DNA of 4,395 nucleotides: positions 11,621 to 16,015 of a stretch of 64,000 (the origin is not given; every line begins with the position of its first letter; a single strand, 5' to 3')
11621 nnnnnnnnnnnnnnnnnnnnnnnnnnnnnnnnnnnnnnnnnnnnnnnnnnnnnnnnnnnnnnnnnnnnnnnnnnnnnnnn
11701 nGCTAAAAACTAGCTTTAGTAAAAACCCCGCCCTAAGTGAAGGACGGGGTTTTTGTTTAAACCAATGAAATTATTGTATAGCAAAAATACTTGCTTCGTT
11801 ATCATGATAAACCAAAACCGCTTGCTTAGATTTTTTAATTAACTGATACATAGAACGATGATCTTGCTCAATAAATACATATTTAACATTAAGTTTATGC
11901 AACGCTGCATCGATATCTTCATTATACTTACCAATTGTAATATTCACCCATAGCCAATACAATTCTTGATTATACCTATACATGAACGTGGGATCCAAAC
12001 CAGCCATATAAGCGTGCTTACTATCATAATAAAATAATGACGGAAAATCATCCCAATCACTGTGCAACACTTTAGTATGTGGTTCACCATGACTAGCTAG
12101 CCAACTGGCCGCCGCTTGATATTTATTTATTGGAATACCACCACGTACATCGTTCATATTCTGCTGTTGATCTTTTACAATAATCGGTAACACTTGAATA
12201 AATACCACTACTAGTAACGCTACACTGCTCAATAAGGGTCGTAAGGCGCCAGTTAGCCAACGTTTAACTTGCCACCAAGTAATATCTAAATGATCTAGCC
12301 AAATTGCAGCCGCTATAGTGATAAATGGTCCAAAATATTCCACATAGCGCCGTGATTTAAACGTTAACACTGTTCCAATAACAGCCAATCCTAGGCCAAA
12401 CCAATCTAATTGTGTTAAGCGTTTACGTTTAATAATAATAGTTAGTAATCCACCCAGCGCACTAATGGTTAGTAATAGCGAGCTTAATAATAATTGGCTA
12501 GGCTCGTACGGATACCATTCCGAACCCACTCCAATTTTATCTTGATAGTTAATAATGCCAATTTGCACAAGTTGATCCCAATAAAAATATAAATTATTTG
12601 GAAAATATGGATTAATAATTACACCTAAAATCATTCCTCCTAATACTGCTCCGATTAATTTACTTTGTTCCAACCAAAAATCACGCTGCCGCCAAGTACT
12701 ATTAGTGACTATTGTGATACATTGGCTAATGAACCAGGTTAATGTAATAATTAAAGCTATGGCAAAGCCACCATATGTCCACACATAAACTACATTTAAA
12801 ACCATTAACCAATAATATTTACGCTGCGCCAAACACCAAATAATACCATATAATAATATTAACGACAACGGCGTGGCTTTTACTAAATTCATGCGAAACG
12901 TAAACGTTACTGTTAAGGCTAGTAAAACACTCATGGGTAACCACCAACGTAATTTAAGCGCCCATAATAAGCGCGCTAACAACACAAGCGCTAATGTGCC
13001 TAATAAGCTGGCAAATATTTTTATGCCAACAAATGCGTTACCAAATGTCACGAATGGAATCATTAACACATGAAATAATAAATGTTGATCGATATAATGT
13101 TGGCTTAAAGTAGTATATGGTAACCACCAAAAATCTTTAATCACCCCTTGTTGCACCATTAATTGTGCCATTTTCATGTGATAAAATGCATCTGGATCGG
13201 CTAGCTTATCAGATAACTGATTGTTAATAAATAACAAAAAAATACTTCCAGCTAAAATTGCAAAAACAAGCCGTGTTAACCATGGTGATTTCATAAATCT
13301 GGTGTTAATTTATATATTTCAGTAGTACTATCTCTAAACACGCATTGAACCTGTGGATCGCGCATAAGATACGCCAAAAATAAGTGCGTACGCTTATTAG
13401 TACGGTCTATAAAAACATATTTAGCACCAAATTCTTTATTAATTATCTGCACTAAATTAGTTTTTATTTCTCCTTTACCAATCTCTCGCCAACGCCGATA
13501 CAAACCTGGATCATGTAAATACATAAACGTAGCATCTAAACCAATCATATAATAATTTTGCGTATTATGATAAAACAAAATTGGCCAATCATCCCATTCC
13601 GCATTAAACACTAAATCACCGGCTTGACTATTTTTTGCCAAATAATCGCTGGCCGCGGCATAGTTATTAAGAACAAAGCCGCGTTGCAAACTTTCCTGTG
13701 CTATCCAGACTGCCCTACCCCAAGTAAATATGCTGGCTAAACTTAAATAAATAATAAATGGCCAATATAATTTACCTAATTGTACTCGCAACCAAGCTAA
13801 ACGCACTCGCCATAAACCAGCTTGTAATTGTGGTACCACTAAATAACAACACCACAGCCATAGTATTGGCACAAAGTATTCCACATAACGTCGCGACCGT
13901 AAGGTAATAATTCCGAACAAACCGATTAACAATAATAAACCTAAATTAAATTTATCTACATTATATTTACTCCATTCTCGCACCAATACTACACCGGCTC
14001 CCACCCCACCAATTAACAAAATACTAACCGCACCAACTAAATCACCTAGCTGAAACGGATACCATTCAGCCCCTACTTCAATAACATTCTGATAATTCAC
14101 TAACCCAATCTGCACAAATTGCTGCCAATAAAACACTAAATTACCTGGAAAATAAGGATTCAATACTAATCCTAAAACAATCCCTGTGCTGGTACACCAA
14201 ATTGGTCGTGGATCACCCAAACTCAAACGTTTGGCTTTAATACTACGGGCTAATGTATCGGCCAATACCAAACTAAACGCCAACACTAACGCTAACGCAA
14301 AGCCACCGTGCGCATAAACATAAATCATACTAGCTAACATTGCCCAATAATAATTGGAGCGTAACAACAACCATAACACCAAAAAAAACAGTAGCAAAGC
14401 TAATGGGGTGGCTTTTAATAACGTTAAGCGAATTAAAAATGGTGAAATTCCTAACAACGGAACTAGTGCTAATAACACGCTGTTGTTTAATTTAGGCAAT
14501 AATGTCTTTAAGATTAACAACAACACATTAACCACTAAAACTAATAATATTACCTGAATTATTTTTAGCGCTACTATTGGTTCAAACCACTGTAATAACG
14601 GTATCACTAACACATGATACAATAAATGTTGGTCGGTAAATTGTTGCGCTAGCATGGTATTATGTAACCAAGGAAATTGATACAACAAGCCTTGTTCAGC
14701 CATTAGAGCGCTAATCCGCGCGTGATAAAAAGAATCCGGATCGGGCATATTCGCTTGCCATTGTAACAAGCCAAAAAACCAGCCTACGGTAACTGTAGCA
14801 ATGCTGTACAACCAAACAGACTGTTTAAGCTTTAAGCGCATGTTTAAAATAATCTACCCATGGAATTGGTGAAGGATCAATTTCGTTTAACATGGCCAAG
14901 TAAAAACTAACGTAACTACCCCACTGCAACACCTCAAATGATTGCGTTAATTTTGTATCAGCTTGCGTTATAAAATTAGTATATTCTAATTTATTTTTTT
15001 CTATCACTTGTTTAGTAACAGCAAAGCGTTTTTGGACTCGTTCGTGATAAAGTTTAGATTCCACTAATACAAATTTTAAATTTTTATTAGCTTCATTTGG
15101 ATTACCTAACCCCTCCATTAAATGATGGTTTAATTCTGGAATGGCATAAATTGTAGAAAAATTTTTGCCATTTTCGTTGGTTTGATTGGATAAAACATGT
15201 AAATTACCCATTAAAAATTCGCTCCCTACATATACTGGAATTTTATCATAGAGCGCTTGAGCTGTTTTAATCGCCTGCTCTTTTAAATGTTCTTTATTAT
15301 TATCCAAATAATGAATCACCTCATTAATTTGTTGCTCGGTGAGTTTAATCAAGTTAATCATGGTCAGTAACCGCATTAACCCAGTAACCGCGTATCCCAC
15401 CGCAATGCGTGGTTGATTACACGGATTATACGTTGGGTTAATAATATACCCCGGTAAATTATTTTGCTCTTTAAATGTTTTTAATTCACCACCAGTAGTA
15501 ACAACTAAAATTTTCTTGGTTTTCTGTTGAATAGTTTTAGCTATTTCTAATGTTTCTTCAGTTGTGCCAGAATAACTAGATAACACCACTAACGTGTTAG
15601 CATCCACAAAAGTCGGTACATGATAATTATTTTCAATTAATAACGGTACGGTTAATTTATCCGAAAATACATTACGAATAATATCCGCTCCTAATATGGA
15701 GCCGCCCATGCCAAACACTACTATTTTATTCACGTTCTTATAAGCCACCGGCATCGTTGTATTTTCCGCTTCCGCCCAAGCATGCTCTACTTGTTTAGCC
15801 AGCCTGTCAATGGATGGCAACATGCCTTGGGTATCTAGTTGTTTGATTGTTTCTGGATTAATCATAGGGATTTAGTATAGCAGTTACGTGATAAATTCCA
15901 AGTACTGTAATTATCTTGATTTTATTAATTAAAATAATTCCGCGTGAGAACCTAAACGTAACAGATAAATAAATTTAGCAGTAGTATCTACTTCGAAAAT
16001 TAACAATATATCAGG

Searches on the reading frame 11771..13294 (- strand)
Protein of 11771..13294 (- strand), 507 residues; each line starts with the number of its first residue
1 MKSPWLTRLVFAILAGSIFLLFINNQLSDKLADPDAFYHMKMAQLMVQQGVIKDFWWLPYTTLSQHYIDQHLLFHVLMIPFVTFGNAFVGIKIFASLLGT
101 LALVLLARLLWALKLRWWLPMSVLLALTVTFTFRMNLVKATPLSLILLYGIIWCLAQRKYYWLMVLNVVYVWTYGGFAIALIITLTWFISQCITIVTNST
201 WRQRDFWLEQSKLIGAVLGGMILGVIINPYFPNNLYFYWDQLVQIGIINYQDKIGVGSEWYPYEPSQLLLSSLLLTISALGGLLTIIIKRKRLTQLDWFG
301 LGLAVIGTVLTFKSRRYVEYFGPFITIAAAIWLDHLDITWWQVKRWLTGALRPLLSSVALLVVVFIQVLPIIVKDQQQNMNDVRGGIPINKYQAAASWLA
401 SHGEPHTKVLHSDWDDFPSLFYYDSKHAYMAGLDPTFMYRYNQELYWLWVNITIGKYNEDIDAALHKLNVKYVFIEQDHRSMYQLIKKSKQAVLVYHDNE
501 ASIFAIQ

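Call 12: search_protein_families(library=pfam, proteins=[window:11771-13294:-], max_evalue=0.001)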
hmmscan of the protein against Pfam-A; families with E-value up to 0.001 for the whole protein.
window:11771-13294:- (507 aa): 0 families

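Call 40: search_solved_structures(query=window:11771-13294:-, max_evalue=10)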
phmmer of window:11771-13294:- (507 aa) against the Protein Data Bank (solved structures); distinct sequences matched with E-value up to 10: 1.
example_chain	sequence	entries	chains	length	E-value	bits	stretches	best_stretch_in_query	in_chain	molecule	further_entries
4zrl_B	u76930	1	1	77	2.3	10.1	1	7-41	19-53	Defective in germ line development protein 3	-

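Call 42: search_protein_families(library=ncbifam, proteins=[window:11771-13294:-], max_evalue=0.1)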
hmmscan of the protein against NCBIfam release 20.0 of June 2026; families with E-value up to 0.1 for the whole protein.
window:11771-13294:- (507 aa): 0 families

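Call 43: find_homologous_proteins(query=window:11771-13294:-, max_evalue=0.001)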
Query window:11771-13294:- (507 aa): 311 proteins with E <= 0.001 among 8000 candidates; the best 120 are listed.
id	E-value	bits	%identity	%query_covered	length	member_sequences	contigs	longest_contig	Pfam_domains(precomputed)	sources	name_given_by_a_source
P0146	0.0e+0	1148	100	100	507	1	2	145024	-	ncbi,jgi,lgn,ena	ncbi:MAG: hypothetical protein WCW27_00030 [Patescibacteria group bacterium]|jgi:hypothetical protei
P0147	5.2e-231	786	67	100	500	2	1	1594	-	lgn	-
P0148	7.4e-226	769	67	99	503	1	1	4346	-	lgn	-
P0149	2.7e-213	728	64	98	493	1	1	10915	-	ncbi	-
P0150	1.3e-197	676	60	100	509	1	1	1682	-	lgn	-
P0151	4.4e-169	582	53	98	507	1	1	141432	-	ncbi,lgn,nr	ncbi:MAG: hypothetical protein Q8P90_05270 [bacterium]|nr:hypothetical protein [bacterium]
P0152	2.8e-166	572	54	100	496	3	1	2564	-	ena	-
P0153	9.0e-164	564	52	99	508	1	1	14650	-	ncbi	-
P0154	2.0e-160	553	51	96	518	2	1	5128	-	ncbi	-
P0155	2.2e-160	553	52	100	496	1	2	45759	-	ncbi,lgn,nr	ncbi:MAG: hypothetical protein HYV33_06130 [Candidatus Kerfeldbacteria bacterium]|nr:hypothetical pr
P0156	7.8e-159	548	53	97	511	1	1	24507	-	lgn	-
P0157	2.4e-158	546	50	99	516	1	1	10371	-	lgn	-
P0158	2.3e-157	543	49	100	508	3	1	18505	-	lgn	-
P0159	2.5e-157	543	50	100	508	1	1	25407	-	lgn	-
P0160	3.3e-155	536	49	98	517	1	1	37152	-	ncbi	-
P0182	1.2e-104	369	41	95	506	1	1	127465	-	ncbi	ncbi:MAG: hypothetical protein V1898_00810 [Patescibacteria group bacterium]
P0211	2.3e-96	342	38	99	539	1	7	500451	-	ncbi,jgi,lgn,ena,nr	ncbi:hypothetical protein HON22_00980 [Candidatus Peregrinibacteria bacterium]|jgi:hypothetical prot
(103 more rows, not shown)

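Call 48: search_solved_structures(query=A3, max_evalue=10)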
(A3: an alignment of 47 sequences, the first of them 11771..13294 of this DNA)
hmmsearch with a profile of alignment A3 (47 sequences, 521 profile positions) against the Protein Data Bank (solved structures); distinct sequences matched with E-value up to 10: 0.

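Call 58: predict_structure(alignment_id=A3)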
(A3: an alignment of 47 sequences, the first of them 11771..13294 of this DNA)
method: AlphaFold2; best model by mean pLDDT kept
length: 507 residues; sequences in the alignment: 47
mean_pLDDT: 93.9   pTM: 0.92
mean pLDDT of the five models: 93.9, 93.5, 93.5, 93.4, 93.0
residues with pLDDT >= 90: 447; 70-90: 43; 50-70: 17; < 50: 0
segments of 3 or more residues with pLDDT < 50: none
pLDDT, mean of each block of 10 residues (from residue 1): 90 98 97 97 98 96 94 97 96 98 98 97 94 95 97 98 98 90 98 91 87 98 97 94 91 92 92 93 93 96 97 94 98 87 67 65 82 91 96 98 97 96 98 95 97 97 97 97 98 98 98
secondary structure, 60 per line:
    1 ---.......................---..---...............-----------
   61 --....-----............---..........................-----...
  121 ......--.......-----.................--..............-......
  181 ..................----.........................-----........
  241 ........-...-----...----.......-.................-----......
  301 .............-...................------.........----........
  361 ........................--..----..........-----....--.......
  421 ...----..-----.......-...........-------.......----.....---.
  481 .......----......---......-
elements in order: H4-26 H35-49 H63-66 H72-83 H87-112 H118-126 H129-135 H141-157 H160-173 H175-198 H203-227 H233-248 H265-271 H273-289 H295-313 H315-333 H340-348 H353-384 H393-402 E408-411 H414-423 H435-441 H443-453 H461-467 E472-476 H480-487 E492-497 E501-506

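Call 60: fold_search(model_id=the predicted structure, library=pdb)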
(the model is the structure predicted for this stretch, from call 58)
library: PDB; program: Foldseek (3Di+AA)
matches with E <= 10: 300; with E <= 0.001: 29
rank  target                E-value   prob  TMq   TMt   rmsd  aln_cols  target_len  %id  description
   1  6s7o_A                5.2e-10  1.00  0.64  0.51   9.6       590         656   13  Cryo-EM structure of human oligosaccharyltransferase complex OST-A (released 2019-12-18)
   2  8b6l_I                1.2e-09  1.00  0.67  0.51  10.4       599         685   14  Subtomogram average of the human Sec61-TRAP-OSTA-translocon (released 2022-12-07)
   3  7oci_F                1.9e-09  1.00  0.61  0.49  11.6       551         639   12  Cryo-EM structure of yeast Ost6p containing oligosaccharyltransferase complex (released 2022-02-16)
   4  9n9j_I                2.1e-09  1.00  0.63  0.48  11.6       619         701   13  Structure of a GRP94 folding intermediate engaged with a CCDC134- and FKBP11-bound secretory translocon (released 2025-11-19)
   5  8age_A                2.2e-09  1.00  0.65  0.52   8.6       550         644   13  Structure of yeast oligosaccharylransferase complex with acceptor peptide bound (released 2022-12-07)
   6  8agc_A                4.1e-09  1.00  0.67  0.50  11.4       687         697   11  Structure of yeast oligosaccharylransferase complex with lipid-linked oligosaccharide and non-acceptor peptide bound (released 2022-12-07)
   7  8pn9_A                4.9e-09  1.00  0.62  0.50  10.3       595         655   12  Structure of human oligosaccharyltransferase OST-A complex bound to NGI-1 (released 2024-05-08)
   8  6s7t_A                9.1e-09  1.00  0.63  0.47   8.0       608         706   12  Cryo-EM structure of human oligosaccharyltransferase complex OST-B (released 2019-12-18)
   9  8agb_A                9.5e-09  1.00  0.65  0.52  11.6       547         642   12  Structure of yeast oligosaccharylransferase complex with lipid-linked oligosaccharide bound (released 2022-12-07)
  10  6ezn_F                1.3e-08  1.00  0.67  0.54  10.0       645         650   11  Cryo-EM structure of the yeast oligosaccharyltransferase (OST) complex (released 2018-01-17)
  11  5gmy_A                2.4e-08  1.00  0.62  0.39  12.2       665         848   12  Crystal structure of the Archaeoglobus fulgidus oligosaccharyltransferase (O29867_ARCFU) tethered with an acceptor pep (released 2017-02-01)
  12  7e9s_A                2.7e-08  1.00  0.65  0.41  10.6       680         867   13  Archaeal oligosaccharyltransferase AglB from Archaeoglobus fulgidus in complex with an inhibitory peptide and a dolich (released 2021-09-08)
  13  6c26_A                3.3e-08  1.00  0.62  0.50  10.4       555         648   13  The Cryo-EM structure of a eukaryotic oligosaccharyl transferase complex (released 2018-01-31)
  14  3wak                  3.7e-08  1.00  0.63  0.39  12.0       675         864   13  Crystal structure of the Archaeoglobus fulgidus oligosaccharyltransferase (O29867_ARCFU) in the apo form (released 2013-10-30)
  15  7zli_A                5.2e-08  1.00  0.59  0.48   9.9       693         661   12  Cryo-EM structure of C-mannosyltransferase CeDPY19, in complex with Dol25-P-Man and bound to CMT2-Fab and anti-Fab nan (released 2023-01-11)
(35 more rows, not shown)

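Call 62: find_encoding_contigs(protein=P0182, flank=10000, max_places=1)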
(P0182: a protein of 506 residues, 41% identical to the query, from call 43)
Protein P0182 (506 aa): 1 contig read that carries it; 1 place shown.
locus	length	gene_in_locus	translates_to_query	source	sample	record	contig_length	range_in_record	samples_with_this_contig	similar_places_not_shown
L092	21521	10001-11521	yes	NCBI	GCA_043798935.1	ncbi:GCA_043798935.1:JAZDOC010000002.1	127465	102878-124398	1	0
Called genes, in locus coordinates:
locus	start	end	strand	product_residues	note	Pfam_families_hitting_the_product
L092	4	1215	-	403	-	PF13439:Glyco_transf_4, PF08323:Glyco_transf_5, PF13579:Glyco_trans_4_4, PF20706:GT4-conflict, PF00534:Glycos_transf_1, PF13692:Glyco_trans_1_4, PF13524:Glyco_trans_1_2 (weak)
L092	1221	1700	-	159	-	PF05618:RimB-like (faint)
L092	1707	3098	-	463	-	PF14397:ATPgrasp_ST, PF14398:ATPgrasp_YheCD (faint), PF02655:ATP-grasp_3 (faint), PF08443:RimK (faint)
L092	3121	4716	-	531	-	PF00801:PKD, PF18911:PKD_4, PF14402:7TM_transglut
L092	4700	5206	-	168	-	PF02075:RuvC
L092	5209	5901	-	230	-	PF20772:TACO1_YebC_N, PF01709:Transcrip_reg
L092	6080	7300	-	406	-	-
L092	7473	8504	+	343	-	PF01380:SIS (weak), PF10432:bact-PGI_C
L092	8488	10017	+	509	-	-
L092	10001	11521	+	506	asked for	-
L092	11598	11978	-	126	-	PF04956:TrbC (weak), PF18895:T4SS_pilin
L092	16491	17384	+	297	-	PF04055:Radical_SAM, PF13186:SPASM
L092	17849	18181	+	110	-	-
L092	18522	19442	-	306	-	-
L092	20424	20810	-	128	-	-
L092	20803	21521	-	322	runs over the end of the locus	PF03706:LPG_synthase_TM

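Call 63: find_encoding_contigs(protein=P0211, flank=10000, max_places=1)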
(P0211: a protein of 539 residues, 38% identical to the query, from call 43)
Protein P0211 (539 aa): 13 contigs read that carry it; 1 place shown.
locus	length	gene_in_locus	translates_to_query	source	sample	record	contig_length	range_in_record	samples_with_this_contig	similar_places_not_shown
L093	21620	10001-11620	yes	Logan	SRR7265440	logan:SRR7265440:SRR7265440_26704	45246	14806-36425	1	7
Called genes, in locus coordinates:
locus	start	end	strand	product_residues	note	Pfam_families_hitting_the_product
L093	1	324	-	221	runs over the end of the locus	-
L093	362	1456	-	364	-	PF02811:PHP (weak)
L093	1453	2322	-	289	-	PF02811:PHP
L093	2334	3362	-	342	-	PF01636:APH, PF19974:TCAD9 (weak)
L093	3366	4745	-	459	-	PF03065:Glyco_hydro_57, PF02151:UVR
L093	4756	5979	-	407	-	PF03065:Glyco_hydro_57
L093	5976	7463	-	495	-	PF08323:Glyco_transf_5, PF20706:GT4-conflict (faint), PF13439:Glyco_transf_4 (faint), PF00534:Glycos_transf_1, PF13692:Glyco_trans_1_4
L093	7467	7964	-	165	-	PF02075:RuvC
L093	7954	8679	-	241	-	PF20772:TACO1_YebC_N, PF01709:Transcrip_reg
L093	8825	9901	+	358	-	PF10432:bact-PGI_C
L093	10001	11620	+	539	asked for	-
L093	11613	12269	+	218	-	PF01209:Ubie_methyltran, PF13489:Methyltransf_23, PF02353:CMAS, PF13847:Methyltransf_31, PF08241:Methyltransf_11, PF08242:Methyltransf_12, PF13649:Methyltransf_25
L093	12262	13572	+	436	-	PF09594:GT87 (weak)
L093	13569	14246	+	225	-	PF00535:Glycos_transf_2, PF10111:Glyco_tranf_2_2, PF13641:Glyco_tranf_2_3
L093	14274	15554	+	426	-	-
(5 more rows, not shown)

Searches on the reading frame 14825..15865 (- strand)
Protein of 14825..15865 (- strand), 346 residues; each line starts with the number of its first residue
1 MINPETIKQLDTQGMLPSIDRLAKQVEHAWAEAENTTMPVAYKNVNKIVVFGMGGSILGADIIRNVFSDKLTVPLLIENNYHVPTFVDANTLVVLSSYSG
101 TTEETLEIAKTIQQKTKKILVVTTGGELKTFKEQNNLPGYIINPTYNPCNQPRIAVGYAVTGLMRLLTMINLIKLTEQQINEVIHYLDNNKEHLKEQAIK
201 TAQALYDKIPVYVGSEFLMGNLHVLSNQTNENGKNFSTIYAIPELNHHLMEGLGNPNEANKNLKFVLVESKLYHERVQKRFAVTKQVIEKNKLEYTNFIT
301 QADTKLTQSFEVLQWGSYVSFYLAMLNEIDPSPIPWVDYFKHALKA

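Call 11: search_protein_families(library=pfam, proteins=[window:14825-15865:-], max_evalue=0.001)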
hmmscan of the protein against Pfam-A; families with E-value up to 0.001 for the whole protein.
window:14825-15865:- (346 aa): 2 families
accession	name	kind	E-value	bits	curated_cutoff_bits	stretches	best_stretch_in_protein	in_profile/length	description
PF10432.14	bact-PGI_C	-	2.4e-28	99.4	24.5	1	195-344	2-151/151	Bacterial phospho-glucose isomerase C-terminal SIS domain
PF01380.27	SIS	-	0.00015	22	25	1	44-124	4-88/131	SIS domain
